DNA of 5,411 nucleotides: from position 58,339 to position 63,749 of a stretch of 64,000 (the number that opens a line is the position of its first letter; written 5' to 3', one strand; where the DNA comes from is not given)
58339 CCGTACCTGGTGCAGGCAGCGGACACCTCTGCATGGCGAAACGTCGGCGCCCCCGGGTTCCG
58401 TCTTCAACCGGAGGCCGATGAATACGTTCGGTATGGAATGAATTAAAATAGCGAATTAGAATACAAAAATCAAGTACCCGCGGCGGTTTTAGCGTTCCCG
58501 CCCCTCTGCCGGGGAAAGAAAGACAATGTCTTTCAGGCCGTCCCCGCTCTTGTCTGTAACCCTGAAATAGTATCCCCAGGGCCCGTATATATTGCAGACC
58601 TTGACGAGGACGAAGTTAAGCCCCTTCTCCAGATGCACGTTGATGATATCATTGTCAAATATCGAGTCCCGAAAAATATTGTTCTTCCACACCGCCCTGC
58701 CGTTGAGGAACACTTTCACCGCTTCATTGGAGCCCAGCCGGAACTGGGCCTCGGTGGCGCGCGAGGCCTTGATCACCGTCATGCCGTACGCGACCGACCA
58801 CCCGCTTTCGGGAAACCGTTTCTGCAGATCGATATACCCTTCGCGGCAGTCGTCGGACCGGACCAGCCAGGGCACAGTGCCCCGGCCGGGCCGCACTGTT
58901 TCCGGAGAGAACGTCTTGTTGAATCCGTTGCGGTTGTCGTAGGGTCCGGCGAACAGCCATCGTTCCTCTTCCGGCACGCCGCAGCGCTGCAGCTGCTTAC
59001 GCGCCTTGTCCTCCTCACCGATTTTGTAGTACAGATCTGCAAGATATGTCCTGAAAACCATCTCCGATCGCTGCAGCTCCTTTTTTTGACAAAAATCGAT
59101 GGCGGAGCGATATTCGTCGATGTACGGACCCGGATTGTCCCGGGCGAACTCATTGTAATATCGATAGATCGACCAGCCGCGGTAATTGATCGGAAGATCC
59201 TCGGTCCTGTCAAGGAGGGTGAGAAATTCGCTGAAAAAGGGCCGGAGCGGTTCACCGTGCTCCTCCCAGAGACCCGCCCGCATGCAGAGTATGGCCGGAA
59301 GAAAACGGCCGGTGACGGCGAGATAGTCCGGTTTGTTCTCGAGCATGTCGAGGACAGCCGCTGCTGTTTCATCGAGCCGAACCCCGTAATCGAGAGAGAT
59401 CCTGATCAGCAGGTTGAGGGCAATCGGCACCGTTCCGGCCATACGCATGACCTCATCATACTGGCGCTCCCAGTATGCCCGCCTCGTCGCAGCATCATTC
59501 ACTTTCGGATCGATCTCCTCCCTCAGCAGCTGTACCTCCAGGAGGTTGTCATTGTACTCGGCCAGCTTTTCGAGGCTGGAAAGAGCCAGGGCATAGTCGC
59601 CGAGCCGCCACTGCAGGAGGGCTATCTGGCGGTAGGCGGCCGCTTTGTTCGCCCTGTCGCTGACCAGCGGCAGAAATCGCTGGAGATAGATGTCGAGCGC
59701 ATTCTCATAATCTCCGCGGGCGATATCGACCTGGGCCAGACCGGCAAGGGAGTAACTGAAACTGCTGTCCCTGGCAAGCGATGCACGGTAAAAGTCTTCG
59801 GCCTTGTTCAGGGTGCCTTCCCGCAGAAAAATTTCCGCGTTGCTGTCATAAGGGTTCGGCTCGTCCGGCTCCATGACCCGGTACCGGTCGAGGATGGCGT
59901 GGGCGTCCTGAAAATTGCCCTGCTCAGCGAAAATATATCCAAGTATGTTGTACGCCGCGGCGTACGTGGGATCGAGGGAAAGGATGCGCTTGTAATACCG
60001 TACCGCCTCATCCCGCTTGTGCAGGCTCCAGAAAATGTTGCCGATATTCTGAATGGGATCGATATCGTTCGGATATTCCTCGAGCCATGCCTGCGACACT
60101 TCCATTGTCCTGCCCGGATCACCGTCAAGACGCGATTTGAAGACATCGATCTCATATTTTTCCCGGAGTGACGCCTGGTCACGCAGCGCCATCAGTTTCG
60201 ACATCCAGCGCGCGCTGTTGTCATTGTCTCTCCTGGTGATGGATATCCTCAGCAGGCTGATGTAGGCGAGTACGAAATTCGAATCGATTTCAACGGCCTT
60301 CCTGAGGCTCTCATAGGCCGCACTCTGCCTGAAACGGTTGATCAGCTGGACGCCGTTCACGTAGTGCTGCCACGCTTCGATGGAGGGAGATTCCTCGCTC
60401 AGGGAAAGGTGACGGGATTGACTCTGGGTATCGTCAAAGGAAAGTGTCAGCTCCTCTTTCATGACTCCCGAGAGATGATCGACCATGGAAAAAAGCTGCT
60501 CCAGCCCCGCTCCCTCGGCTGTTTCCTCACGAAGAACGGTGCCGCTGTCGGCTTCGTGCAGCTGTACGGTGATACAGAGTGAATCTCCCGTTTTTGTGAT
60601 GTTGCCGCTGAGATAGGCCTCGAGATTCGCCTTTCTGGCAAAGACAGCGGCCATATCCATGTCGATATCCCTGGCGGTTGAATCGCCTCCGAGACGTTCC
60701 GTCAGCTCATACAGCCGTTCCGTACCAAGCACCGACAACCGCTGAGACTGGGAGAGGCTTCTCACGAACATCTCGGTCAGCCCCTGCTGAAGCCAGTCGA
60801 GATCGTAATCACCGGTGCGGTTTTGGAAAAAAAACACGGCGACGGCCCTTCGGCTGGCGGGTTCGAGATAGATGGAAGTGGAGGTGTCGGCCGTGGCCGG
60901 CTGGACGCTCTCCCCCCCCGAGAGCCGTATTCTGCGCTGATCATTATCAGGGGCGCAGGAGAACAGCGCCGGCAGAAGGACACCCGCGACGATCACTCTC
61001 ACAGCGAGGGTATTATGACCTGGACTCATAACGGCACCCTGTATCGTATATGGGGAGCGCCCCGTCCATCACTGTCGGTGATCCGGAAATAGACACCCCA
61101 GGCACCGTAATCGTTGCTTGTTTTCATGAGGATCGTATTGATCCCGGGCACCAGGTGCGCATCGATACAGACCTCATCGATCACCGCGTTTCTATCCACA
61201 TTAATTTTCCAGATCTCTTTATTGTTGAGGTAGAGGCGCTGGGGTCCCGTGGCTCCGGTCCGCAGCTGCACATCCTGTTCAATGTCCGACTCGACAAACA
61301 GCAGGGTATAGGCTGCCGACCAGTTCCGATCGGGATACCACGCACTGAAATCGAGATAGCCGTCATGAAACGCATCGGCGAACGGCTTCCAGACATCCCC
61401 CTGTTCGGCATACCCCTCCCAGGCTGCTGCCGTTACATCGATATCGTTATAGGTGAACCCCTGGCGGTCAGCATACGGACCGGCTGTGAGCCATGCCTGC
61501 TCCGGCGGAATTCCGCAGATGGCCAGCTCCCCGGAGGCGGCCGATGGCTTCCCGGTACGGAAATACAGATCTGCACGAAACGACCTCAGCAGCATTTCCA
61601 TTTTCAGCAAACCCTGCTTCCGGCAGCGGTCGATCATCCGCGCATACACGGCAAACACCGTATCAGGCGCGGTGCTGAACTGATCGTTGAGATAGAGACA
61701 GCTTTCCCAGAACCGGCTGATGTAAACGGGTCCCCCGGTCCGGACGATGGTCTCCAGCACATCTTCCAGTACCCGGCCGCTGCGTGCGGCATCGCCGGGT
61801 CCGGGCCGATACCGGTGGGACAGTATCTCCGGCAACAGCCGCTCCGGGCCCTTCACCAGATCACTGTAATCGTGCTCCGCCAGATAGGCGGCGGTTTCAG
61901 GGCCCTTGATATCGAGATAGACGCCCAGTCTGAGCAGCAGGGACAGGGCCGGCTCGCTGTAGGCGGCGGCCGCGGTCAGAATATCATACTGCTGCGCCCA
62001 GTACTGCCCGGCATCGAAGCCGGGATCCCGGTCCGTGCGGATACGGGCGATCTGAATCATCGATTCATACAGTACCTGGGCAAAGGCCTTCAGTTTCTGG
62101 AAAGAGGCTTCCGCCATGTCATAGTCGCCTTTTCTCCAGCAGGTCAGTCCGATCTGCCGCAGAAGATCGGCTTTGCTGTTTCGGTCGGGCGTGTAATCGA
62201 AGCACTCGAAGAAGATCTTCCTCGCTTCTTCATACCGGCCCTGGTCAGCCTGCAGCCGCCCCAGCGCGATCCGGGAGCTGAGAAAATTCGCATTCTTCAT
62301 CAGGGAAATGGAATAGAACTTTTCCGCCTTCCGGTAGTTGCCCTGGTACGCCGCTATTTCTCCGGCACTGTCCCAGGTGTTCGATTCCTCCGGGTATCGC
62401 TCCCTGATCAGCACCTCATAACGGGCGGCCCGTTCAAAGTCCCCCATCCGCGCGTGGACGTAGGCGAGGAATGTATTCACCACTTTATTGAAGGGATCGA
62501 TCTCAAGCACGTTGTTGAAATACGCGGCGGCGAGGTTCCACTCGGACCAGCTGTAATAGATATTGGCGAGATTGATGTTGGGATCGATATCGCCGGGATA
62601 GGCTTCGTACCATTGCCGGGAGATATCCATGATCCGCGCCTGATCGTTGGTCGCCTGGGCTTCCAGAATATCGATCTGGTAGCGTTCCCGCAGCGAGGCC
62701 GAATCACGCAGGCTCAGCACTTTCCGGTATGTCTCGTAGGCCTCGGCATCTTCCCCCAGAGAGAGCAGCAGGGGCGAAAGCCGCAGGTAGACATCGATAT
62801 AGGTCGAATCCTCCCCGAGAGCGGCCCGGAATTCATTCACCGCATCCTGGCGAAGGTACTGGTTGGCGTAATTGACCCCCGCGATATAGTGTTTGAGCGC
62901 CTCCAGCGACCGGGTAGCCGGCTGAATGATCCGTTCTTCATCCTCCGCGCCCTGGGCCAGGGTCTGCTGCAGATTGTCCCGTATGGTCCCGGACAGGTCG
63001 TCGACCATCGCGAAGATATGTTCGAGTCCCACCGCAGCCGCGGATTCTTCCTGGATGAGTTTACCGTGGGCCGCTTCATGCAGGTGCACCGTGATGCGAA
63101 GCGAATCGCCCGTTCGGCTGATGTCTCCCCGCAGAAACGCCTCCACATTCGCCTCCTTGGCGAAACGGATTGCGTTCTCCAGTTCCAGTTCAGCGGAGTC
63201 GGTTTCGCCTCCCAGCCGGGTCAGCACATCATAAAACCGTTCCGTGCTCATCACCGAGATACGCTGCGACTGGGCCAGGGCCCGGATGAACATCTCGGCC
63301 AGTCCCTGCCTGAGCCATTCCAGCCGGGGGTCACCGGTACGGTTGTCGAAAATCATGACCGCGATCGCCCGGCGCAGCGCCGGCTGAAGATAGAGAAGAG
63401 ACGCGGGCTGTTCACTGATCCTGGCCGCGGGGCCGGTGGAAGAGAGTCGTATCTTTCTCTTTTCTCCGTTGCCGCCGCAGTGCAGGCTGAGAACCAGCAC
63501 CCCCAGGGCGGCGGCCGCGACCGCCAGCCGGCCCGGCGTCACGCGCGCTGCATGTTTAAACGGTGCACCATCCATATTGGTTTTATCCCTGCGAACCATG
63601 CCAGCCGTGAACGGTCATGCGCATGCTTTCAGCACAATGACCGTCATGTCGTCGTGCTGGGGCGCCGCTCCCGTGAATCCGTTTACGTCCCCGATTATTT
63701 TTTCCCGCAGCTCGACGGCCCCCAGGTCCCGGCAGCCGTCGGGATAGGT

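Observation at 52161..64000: Roughly 12-kb envelope-signalling operon: PP2C phosphatase, two giant TPR lipoproteins, two kinases, a TPR/CsgG-like lipoprotein, an OM barrel and a lipoprotein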

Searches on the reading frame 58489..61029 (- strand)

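Call 6: search_protein_families(library=pfam, proteins=[window:58489-61029:-], max_evalue=0.01)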
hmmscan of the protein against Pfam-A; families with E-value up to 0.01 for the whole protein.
window:58489-61029:- (846 aa): 19 families
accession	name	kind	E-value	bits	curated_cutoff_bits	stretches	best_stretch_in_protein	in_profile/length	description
PF14559.12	TPR_19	-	1.2e-13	51.6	25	1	339-391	7-59/68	Tetratricopeptide repeat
PF07719.23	TPR_2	-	2.7e-13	49.4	27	1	328-356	6-34/34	Tetratricopeptide repeat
PF13424.12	TPR_12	-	1.1e-12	48.4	30.1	2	327-382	6-70/77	Tetratricopeptide repeat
PF13432.12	TPR_16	-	5.8e-12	46.3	32.7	1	329-389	3-63/65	Tetratricopeptide repeat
PF13428.12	TPR_14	-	8.4e-11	41.9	23.5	0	330-364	8-42/44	Tetratricopeptide repeat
PF13181.12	TPR_8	-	2.1e-10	40.4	25.7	1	327-355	5-33/34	Tetratricopeptide repeat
PF00515.34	TPR_1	-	3.7e-10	39.6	27.8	1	328-356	6-34/34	Tetratricopeptide repeat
PF13176.12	TPR_7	-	2.3e-07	30.8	27.9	0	327-354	3-30/36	Tetratricopeptide repeat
PF13431.12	TPR_17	-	4.1e-07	30.2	24.4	1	345-378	1-34/34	Tetratricopeptide repeat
PF13371.12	TPR_9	-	7.2e-07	29.6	35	1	330-391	2-63/73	Tetratricopeptide repeat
PF13414.12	TPR_11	-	1.3e-06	28.4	26.8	1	330-371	1-42/42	TPR repeat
PF13174.12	TPR_6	-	1.9e-06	28.6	26.3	0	662-683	5-26/33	Tetratricopeptide repeat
PF17874.7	TPR_MalT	-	0.00043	20.1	45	0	358-451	162-265/336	MalT-like TPR region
PF07721.20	TPR_4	-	0.001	19.9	27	0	427-447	3-23/26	Tetratricopeptide repeat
PF23914.1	TPR_CcmH_CycH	-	0.0026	18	42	0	350-448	43-144/158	Cytochrome c-type biogenesis protein H TPR domain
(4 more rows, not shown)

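Call 39: search_protein_families(library=ncbifam, proteins=[window:58489-61029:-], max_evalue=0.01)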
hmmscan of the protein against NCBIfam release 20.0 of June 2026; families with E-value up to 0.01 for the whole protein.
window:58489-61029:- (846 aa): 15 families
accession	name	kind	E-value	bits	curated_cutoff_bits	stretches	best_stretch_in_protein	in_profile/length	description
TIGR04510.1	mod_pep_cyc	subfamily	1.5e-30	106.4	400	1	59-488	243-662/814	putative peptide modification system cyclase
TIGR02917.1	PEP_TPR_lipo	equivalog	3.1e-20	71.7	312.2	2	369-499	443-569/899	XrtA/PEP-CTERM system TPR-repeat protein PrsT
TIGR02521.1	type_IV_pilW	equivalog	2.8e-13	49.9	154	2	317-388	129-200/234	type IV pilus biogenesis/stability protein PilW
NF040959.1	MamA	equivalog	6.3e-11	42.1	200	1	298-424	46-172/204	magnetosome protein MamA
NF033762.1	social_mot_Tgl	equivalog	5e-09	35.9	225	1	221-412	33-225/252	social motility TPR repeat lipoprotein Tgl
NF033758.1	gliding_GltE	equivalog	1.4e-08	34.1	225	1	242-524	75-351/411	adventurous gliding motility TPR repeat lipoprotein GltE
NF002725.1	PRK02603.1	equivalog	4.4e-08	33.3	143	1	278-376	24-125/173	photosystem I assembly protein Ycf3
NF033920.0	C39_PA2778_fam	equivalog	1.1e-07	31.5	150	1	308-382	175-249/255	PA2778 family cysteine peptidase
NF052415.1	T3SS_chap_SctY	equivalog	5.1e-06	27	70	0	330-418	13-104/106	type III secretion apparatus assembly chaperone SctY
TIGR00540.1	TPR_hemY_coli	hypoth_equivalog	6.7e-05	21.8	142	1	264-379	272-381/385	heme biosynthesis-associated TPR protein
TIGR00990.1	3a0801s09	subfamily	0.00021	20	757.25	0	351-484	325-454/615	mitochondrial import receptor subunit TOM70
TIGR02552.1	LcrH_SycD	equivalog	0.00024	20.8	104.8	0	333-418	28-113/136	SycD/LcrH family type III secretion system chaperone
NF008520.0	PRK11447.1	equivalog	0.00036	18.4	858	1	397-478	357-435/1157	cellulose synthase complex outer membrane protein BcsC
NF008391.2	PRK11189.1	equivalog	0.0019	17.7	250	1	330-383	72-125/297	lipoprotein NlpI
NF052312.1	T9SS_PorW_SprE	equivalog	0.0039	15.9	250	0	330-504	223-399/716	type IX secretion system periplasmic lipoprotein PorW/SprE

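Call 92: search_protein_families(library=padloc, proteins=[window:58489-61029:-], max_evalue=0.001)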
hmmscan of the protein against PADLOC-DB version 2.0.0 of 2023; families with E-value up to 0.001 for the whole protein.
window:58489-61029:- (846 aa): 1 family
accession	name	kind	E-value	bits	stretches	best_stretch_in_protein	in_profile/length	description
PDLC04781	PDC-M71B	-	1.1e-05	22.4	1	285-420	310-450/515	-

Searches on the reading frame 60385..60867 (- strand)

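Call 41: search_protein_families(library=pfam, proteins=[window:60385-60867:-], max_evalue=1)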
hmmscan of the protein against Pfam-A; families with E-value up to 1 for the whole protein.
window:60385-60867:- (161 aa): 2 families
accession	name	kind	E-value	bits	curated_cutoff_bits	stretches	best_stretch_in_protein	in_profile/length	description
PF03783.19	CsgG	-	0.03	14.1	20.8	1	3-56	6-66/210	Curli production assembly/transport component CsgG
PF13036.11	LpoB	-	0.08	13.3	22.3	1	6-93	29-113/147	Peptidoglycan-synthase activator LpoB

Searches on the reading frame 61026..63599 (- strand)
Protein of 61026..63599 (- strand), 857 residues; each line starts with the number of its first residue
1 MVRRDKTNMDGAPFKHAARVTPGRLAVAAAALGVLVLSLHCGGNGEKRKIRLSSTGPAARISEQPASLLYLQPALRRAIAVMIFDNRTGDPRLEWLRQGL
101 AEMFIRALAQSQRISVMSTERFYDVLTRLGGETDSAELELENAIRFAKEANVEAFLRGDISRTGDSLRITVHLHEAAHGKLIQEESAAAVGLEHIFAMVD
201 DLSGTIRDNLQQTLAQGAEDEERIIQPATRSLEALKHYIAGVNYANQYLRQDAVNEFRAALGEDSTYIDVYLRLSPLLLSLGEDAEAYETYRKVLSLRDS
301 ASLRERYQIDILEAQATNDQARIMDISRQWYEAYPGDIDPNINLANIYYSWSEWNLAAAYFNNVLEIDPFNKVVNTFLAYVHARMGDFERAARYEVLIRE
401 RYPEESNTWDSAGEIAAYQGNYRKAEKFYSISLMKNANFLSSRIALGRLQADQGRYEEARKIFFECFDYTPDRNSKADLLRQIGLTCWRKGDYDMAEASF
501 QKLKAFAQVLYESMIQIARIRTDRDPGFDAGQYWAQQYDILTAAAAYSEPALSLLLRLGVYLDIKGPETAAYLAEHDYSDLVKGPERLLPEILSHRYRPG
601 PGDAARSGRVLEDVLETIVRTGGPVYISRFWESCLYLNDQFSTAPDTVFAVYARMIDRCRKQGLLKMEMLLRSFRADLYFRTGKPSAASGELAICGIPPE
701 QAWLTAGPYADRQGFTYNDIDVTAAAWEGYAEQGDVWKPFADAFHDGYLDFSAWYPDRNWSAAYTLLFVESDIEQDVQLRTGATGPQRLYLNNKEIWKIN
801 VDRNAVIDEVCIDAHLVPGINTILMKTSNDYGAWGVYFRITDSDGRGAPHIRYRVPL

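Call 6: search_protein_families(library=pfam, proteins=[window:61026-63599:-], max_evalue=0.01)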
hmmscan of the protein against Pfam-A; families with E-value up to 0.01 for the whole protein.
window:61026-63599:- (857 aa): 15 families
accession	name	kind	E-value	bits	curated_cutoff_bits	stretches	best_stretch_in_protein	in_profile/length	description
PF13181.12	TPR_8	-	1.1e-15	56.8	25.7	0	482-502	6-26/34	Tetratricopeptide repeat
PF13424.12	TPR_12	-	4.9e-15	55.9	30.1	1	445-503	8-71/77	Tetratricopeptide repeat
PF07719.23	TPR_2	-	5e-14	51.6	27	0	477-503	1-27/34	Tetratricopeptide repeat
PF00515.34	TPR_1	-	5.1e-14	51.9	27.8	1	343-371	6-34/34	Tetratricopeptide repeat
PF14559.12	TPR_19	-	6.9e-14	52.4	25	1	418-465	3-50/68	Tetratricopeptide repeat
PF13176.12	TPR_7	-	3.1e-11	42.9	27.9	0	444-465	3-24/36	Tetratricopeptide repeat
PF07721.20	TPR_4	-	1.4e-05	25.7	27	0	442-460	3-21/26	Tetratricopeptide repeat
PF13428.12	TPR_14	-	4.3e-05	24.2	23.5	0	443-466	4-27/44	Tetratricopeptide repeat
PF13432.12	TPR_16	-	0.00017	22.4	32.7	0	413-463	4-53/65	Tetratricopeptide repeat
PF13371.12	TPR_9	-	0.0014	19.1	35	0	415-476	4-65/73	Tetratricopeptide repeat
PF25064.1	ARM_TT21_5th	-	0.0042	17.8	27.8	0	344-403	7-66/117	TT21 fifth ARM repeats domain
PF13431.12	TPR_17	-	0.0047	17.5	24.4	0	360-391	1-32/34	Tetratricopeptide repeat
PF13174.12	TPR_6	-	0.0052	17.8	26.3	0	446-463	6-23/33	Tetratricopeptide repeat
PF13414.12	TPR_11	-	0.0054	16.8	26.8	0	346-386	2-42/42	TPR repeat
PF14938.12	SNAP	-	0.0079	16.1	25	0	382-465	104-180/282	Soluble NSF attachment protein, SNAP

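Call 15: find_homologous_proteins(query=window:61026-63599:-)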
Query window:61026-63599:- (857 aa): 689 proteins with E <= 0.001 among 8000 candidates; the best 120 are listed.
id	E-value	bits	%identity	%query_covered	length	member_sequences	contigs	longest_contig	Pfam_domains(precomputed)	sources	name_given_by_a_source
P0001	0.0e+0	1939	100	99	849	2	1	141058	PF07721.21,PF14559.13,PF00515.35,PF13424.13,PF13176.13,PF13181.13,PF07719.24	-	-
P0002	0.0e+0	1373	71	98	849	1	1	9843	PF14559.13,PF13431.13,PF00515.35,PF13424.13,PF13176.13,PF13181.13,PF07719.24,PF13174.13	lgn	-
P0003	1.4e-128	449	32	95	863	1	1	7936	PF25063.1,PF13431.13,PF23914.2,PF13414.13,PF13176.13,PF13428.13,PF25064.2,PF13374.13,PF14559.13,PF13371.13,PF00515.35,PF12895.14,PF13424.13,PF21033.5,PF13432.13,PF13181.13,PF07719.24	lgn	-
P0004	1.5e-126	442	32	95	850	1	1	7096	PF13431.13,PF23914.2,PF25062.2,PF13414.13,PF13176.13,PF03783.21,PF13428.13,PF25064.2,PF13374.13,PF07721.21,PF14559.13,PF13371.13,PF17874.8,PF00515.35,PF13424.13,PF21033.5,PF13432.13,PF13181.13,PF07719.24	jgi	jgi:tetratricopeptide (TPR) repeat protein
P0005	3.2e-119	418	32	96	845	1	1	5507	PF13431.13,PF13414.13,PF13176.13,PF13428.13,PF14559.13,PF13371.13,PF00515.35,PF13424.13,PF21033.5,PF13432.13,PF13181.13,PF07719.24,PF13174.13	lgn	-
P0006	3.0e-29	120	28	51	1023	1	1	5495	PF13431.13,PF13414.13,PF13176.13,PF12569.15,PF13428.13,PF14559.13,PF07714.24,PF00069.32,PF00515.35,PF03109.23,PF21033.5,PF13432.13,PF13181.13,PF07719.24,PF01636.30,PF13174.13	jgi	jgi:eukaryotic-like serine/threonine-protein kinase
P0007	1.1e-27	115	26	50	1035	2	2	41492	PF07714.24,PF00069.32,PF13414.13,PF00515.35,PF03109.23,PF13428.13,PF13181.13,PF07719.24,PF01636.30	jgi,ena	-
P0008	4.5e-26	110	25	50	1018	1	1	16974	PF07714.24,PF13431.13,PF00069.32,PF13414.13,PF00515.35,PF13176.13,PF13428.13,PF13181.13,PF07719.24,PF01636.30,PF13174.13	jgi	jgi:serine/threonine protein kinase/tetratricopeptide (TPR) repeat protein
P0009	1.0e-25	108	26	39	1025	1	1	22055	PF07714.24,PF13431.13,PF00069.32,PF13414.13,PF00515.35,PF03109.23,PF13428.13,PF13181.13,PF07719.24,PF01636.30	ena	-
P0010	1.5e-25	108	27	40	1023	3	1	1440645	PF07714.24,PF00069.32,PF13414.13,PF00515.35,PF03109.23,PF21033.5,PF13428.13,PF13181.13,PF07719.24,PF01636.30,PF13174.13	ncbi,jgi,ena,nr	ncbi:MAG TPA: protein kinase [Candidatus Sulfotelmatobacter sp.]|nr:protein kinase [Candidatus Sulfo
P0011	1.5e-25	108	26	59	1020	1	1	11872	PF10602.16,PF13431.13,PF23914.2,PF13414.13,PF13176.13,PF24885.2,PF13428.13,PF13374.13,PF14559.13,PF07714.24,PF00069.32,PF10516.16,PF17874.8,PF00515.35,PF13424.13,PF21033.5,PF14938.13,PF13432.13,PF13181.13,PF07719.24,PF13174.13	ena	-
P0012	2.6e-25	107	24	56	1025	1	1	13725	PF13431.13,PF13414.13,PF13176.13,PF13428.13,PF14559.13,PF07714.24,PF00069.32,PF00515.35,PF03109.23,PF13424.13,PF13432.13,PF13181.13,PF07719.24,PF01636.30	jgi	jgi:eukaryotic-like serine/threonine-protein kinase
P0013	3.8e-24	103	25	56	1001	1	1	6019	PF13431.13,PF13414.13,PF13428.13,PF14559.13,PF07714.24,PF00069.32,PF00515.35,PF13424.13,PF13432.13,PF13181.13,PF07719.24,PF13174.13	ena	-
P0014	4.0e-24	103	25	56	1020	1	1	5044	PF13431.13,PF13414.13,PF13428.13,PF14559.13,PF07714.24,PF00069.32,PF00515.35,PF13424.13,PF14531.13,PF13432.13,PF13181.13,PF07719.24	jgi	jgi:serine/threonine protein kinase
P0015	6.2e-24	102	25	56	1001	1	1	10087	PF13431.13,PF13414.13,PF13428.13,PF14559.13,PF07714.24,PF00069.32,PF00515.35,PF13424.13,PF14531.13,PF13432.13,PF13181.13,PF07719.24,PF13174.13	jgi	-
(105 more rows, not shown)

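Call 16: find_encoding_contigs(protein=P0002, flank=10000, max_places=3)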
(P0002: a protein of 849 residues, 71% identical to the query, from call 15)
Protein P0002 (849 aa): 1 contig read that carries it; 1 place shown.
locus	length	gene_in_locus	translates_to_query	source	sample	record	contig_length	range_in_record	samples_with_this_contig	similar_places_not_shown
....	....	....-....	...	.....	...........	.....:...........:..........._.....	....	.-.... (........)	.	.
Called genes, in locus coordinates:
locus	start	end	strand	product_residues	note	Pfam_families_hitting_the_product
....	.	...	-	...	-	?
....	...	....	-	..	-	-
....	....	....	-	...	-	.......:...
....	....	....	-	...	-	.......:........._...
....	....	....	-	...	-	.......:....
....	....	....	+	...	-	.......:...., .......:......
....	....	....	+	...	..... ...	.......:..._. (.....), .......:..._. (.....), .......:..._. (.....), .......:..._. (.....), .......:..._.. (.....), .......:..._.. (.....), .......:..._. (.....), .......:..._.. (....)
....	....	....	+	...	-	?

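Call 17: find_encoding_contigs(protein=P0003, flank=10000, max_places=3)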
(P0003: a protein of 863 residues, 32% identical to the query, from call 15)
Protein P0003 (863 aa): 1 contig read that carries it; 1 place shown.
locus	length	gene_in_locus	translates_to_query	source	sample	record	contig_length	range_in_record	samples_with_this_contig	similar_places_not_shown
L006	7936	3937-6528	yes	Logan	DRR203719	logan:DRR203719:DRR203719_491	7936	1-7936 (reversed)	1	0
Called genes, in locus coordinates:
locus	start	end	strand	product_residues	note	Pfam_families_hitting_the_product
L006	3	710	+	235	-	?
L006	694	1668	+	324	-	-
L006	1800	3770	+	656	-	PF00672:HAMP, PF07228:SpoIIE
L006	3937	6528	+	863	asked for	PF13176:TPR_7 (faint), PF13432:TPR_16 (faint), PF23914:TPR_CcmH_CycH (faint), PF00515:TPR_1 (weak), PF07719:TPR_2 (weak), PF14559:TPR_19 (weak), PF25064:ARM_TT21_5th (weak), PF13424:TPR_12 (weak), +9 more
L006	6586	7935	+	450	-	?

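Call 18: find_encoding_contigs(protein=P0004, flank=10000, max_places=3)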
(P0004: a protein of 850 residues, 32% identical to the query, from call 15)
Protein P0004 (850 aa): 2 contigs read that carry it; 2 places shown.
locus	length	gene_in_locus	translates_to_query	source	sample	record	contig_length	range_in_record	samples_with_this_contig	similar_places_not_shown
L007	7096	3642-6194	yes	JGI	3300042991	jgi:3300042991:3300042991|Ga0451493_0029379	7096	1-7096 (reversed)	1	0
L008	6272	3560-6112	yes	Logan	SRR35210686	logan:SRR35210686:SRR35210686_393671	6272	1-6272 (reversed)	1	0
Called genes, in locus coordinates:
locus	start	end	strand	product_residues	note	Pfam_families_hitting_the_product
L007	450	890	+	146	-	-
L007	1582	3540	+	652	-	PF00672:HAMP, PF07228:SpoIIE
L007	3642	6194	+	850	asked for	PF03783:CsgG (faint), PF13374:TPR_10 (faint), PF14559:TPR_19 (weak), PF13424:TPR_12 (weak), PF13414:TPR_11, PF14559:TPR_19 (weak), PF13424:TPR_12, PF00515:TPR_1 (weak), +13 more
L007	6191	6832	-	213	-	PF04199:Cyclase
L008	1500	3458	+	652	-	PF00672:HAMP, PF07228:SpoIIE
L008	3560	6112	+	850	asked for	PF03783:CsgG (faint), PF13374:TPR_10 (faint), PF14559:TPR_19 (weak), PF13424:TPR_12 (weak), PF13414:TPR_11, PF14559:TPR_19 (weak), PF13424:TPR_12, PF00515:TPR_1 (weak), +13 more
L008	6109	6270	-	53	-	?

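Call 39: search_protein_families(library=ncbifam, proteins=[window:61026-63599:-], max_evalue=0.01)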
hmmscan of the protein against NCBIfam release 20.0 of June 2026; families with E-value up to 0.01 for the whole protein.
window:61026-63599:- (857 aa): 12 families
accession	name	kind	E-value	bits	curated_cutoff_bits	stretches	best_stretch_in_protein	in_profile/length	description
TIGR04510.1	mod_pep_cyc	subfamily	2.2e-25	89.3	400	1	83-499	251-659/814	putative peptide modification system cyclase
TIGR02521.1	type_IV_pilW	equivalog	9.2e-13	48.3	154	1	335-463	62-192/234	type IV pilus biogenesis/stability protein PilW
TIGR02917.1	PEP_TPR_lipo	equivalog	1.8e-12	46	312.2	2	359-471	418-530/899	XrtA/PEP-CTERM system TPR-repeat protein PrsT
TIGR00540.1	TPR_hemY_coli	hypoth_equivalog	7.3e-09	34.9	142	1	268-393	261-380/385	heme biosynthesis-associated TPR protein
NF033762.1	social_mot_Tgl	equivalog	6.8e-08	32.2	225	1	237-430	34-228/252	social motility TPR repeat lipoprotein Tgl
NF040959.1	MamA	equivalog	1.6e-07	31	200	1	290-463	24-196/204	magnetosome protein MamA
TIGR02795.1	tol_pal_ybgF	equivalog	5.4e-07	30.2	90.1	0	445-503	44-102/119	tol-pal system protein YbgF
NF033920.0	C39_PA2778_fam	equivalog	2.8e-06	26.9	150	0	314-392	166-244/255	PA2778 family cysteine peptidase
NF033758.1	gliding_GltE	equivalog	7e-05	22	225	0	355-523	103-268/411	adventurous gliding motility TPR repeat lipoprotein GltE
NF008753.0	PRK11788.1-1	equivalog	0.003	16.7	395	0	236-304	37-102/389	lipopolysaccharide assembly protein LapB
TIGR02552.1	LcrH_SycD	equivalog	0.0033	17.2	104.8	0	418-472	30-84/136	SycD/LcrH family type III secretion system chaperone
NF052415.1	T3SS_chap_SctY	equivalog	0.0061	17.1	70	0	441-502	41-102/106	type III secretion apparatus assembly chaperone SctY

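Call 92: search_protein_families(library=padloc, proteins=[window:61026-63599:-], max_evalue=0.001)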
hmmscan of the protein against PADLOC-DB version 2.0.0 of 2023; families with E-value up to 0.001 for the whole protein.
window:61026-63599:- (857 aa): 0 families
